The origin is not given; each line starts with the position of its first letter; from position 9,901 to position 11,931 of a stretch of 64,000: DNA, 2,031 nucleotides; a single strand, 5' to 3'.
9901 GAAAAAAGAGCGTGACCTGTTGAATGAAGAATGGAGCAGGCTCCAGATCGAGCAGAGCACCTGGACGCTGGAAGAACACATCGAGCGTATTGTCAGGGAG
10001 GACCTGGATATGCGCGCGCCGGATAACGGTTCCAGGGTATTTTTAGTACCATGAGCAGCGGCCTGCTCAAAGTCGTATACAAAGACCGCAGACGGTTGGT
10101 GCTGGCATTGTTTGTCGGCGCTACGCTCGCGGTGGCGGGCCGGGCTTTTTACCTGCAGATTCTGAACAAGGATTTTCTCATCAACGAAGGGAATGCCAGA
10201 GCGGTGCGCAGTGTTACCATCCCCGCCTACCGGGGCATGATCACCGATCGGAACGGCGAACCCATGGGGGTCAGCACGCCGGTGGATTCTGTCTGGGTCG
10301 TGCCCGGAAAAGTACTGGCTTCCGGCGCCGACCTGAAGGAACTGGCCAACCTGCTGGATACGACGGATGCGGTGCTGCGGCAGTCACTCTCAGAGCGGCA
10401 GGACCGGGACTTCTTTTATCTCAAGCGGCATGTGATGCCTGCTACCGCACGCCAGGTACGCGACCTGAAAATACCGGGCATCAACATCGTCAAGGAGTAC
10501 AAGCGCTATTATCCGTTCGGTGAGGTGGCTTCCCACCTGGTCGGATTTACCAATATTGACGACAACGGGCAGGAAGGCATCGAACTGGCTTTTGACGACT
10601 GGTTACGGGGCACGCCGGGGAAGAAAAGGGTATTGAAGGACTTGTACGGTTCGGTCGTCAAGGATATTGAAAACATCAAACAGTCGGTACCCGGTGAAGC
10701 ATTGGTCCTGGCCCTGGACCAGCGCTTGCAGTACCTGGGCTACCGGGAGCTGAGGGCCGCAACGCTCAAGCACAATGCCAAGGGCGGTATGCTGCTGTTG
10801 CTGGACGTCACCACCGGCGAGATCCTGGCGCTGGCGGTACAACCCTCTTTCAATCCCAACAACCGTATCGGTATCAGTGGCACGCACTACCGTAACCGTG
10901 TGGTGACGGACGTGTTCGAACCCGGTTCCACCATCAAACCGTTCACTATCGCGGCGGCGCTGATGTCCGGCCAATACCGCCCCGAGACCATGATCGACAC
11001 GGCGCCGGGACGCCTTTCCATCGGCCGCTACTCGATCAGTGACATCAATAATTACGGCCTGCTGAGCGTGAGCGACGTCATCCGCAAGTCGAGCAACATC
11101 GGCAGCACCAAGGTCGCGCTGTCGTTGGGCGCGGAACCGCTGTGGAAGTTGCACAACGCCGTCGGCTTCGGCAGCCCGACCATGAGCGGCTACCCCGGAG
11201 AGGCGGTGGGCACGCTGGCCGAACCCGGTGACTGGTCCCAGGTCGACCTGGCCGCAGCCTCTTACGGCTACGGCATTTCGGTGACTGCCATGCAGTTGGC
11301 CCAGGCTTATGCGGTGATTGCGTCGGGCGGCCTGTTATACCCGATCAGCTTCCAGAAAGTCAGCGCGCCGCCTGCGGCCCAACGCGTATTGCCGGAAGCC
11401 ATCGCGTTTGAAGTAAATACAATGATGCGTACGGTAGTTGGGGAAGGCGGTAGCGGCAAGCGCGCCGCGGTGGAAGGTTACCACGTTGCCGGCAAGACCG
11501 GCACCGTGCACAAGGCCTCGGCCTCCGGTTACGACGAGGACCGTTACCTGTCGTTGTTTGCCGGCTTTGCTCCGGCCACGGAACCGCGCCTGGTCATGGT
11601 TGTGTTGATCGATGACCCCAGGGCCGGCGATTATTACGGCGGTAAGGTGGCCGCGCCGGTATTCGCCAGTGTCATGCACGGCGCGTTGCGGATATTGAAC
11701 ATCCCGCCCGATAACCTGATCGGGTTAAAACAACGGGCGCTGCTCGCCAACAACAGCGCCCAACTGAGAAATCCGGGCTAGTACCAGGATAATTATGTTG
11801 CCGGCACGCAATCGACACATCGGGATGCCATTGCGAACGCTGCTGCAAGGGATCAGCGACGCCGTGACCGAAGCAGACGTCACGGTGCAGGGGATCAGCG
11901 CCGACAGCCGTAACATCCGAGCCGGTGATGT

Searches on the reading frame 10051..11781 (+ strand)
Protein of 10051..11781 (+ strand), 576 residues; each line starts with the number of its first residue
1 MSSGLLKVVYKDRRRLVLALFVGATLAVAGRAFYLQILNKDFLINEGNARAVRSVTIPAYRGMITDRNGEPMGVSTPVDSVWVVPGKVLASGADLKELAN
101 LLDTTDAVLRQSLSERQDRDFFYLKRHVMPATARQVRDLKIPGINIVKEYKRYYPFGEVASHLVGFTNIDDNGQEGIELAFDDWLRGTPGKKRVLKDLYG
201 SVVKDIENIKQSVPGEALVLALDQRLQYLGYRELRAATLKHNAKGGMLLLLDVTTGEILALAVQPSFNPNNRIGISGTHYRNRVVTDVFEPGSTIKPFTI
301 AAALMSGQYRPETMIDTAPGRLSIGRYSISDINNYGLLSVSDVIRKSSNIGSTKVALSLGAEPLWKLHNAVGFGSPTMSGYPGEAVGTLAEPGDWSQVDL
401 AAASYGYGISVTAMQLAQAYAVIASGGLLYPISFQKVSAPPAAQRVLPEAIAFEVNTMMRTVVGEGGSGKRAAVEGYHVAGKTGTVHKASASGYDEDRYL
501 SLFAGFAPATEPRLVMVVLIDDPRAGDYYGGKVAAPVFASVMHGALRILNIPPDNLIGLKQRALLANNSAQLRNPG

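Call 23: search_protein_families(library=pfam, proteins=[window:10051-11781:+])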
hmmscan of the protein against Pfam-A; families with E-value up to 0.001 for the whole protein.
window:10051-11781:+ (576 aa): 3 families
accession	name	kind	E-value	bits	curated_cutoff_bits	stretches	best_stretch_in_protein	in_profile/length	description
PF00905.27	Transpeptidase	-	8.9e-74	248.8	22.1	1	246-542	1-298/299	Penicillin binding protein transpeptidase domain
PF03717.20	PBP_dimer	-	4e-23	83.2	24.4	1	57-205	2-178/180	Penicillin-binding Protein dimerisation domain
PF21922.1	PBP_dimer_2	-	0.00022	21.9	27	1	149-190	22-62/83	Penicillin binding protein A dimerisation domain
